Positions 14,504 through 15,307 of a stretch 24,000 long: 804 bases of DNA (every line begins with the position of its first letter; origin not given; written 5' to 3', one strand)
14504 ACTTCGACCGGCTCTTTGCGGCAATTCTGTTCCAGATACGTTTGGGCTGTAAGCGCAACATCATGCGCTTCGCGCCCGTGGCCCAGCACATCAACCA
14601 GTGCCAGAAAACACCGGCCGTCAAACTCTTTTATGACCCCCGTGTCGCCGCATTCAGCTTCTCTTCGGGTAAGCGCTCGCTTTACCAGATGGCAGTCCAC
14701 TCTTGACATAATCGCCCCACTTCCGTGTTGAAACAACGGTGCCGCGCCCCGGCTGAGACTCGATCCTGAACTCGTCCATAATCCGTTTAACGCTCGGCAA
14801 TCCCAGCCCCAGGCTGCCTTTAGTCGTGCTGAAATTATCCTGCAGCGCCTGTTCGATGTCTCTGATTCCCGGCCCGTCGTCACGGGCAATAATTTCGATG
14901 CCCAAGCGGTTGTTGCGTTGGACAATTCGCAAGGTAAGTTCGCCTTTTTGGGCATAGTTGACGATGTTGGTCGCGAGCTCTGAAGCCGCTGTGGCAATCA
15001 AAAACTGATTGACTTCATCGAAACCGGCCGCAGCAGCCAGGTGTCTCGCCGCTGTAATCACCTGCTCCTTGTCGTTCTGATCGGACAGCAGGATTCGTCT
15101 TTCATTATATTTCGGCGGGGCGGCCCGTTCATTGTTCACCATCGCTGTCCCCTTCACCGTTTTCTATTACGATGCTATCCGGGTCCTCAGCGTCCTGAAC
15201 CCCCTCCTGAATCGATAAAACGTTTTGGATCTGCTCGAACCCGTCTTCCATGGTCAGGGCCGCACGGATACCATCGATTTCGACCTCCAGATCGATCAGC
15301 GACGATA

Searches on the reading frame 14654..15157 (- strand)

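Call 3: search_protein_families(library=pfam, proteins=[window:14654-15157:-], max_evalue=1)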
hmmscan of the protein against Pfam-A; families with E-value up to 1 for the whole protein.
window:14654-15157:- (167 aa): 3 families
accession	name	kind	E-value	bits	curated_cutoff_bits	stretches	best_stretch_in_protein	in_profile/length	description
PF13581.12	HATPase_c_2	-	9.1e-13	48.8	27.4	1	30-144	5-125/127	Histidine kinase-like ATPase domain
PF02518.31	HATPase_c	-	6.3e-12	46.4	26.4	1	54-143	6-104/111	Histidine kinase-, DNA gyrase B-, and HSP90-like ATPase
PF23742.1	VBS_C3G9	-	0.16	12.5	27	1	31-69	78-114/120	C3G9 VBS-like domain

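Call 65: search_protein_families(library=ncbifam, proteins=[window:14654-15157:-], max_evalue=0.01)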
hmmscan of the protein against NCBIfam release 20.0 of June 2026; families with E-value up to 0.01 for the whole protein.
window:14654-15157:- (167 aa): 17 families
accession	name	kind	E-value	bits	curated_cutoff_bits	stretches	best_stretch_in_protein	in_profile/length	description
TIGR01925.2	spIIAB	equivalog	6.8e-15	55.2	135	1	46-146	32-134/137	anti-sigma F factor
NF041045.1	RsbA_anti_sig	subfamily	8.2e-08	31.8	210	1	12-143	176-299/303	anti-sigma factor RsbA family regulatory protein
NF008468.0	PRK11360.1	equivalog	1.4e-05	23.7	646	1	69-143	523-603/616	two-component system sensor histidine kinase AtoS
NF007688.0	PRK10364.1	equivalog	6.9e-05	21.8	479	1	67-142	366-445/460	two-component system sensor histidine kinase ZraS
TIGR02966.1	phoR_proteo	equivalog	0.00013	21.1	334.2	1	53-143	229-330/333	phosphate regulon sensor histidine kinase PhoR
NF045903.1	CuHisKinLciSLeg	equivalog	0.00027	20.5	700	1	48-143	246-353/357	copper-responsive two-component system sensor histidine kinase LciS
NF041832.1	near_NosP_CTERM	subfamily_domain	0.00027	20.1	400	1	58-143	125-220/370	NahK/ErcS family hybrid sensor histidine kinase/response regulator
NF008298.1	PRK11086.1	subfamily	0.00039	19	520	1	62-142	435-519/529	DcuS/MalK family sensor histidine kinase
NF008312.0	PRK11100.1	equivalog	0.0004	19.3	356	1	48-131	364-453/477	two-component system sensor histidine kinase CreC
NF003144.0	PRK04069.1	equivalog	0.00058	19.3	145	1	44-144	35-139/161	anti-sigma B factor RsbW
NF040750.1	tetrathio_HK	equivalog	0.00073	18.1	750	1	61-129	461-531/555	tetrathionate respiration histidine kinase TtrS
NF007004.0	PRK09467.1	equivalog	0.00095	18.1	415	1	48-130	329-414/440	two-component system sensor histidine kinase EnvZ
TIGR02916.1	PEP_his_kin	equivalog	0.0012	17.5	300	1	61-142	587-674/679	XrtA/PEP-CTERM system histidine kinase PrsK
NF041831.1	NO_HK_NahK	exception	0.0028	15.7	1500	1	48-143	601-706/854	hybrid sensor histidine kinase/response regulator NahK/ErcS'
NF012226.0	AdeS_HK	equivalog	0.0034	16.6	500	1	48-126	249-328/353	two-component sensor histidine kinase AdeS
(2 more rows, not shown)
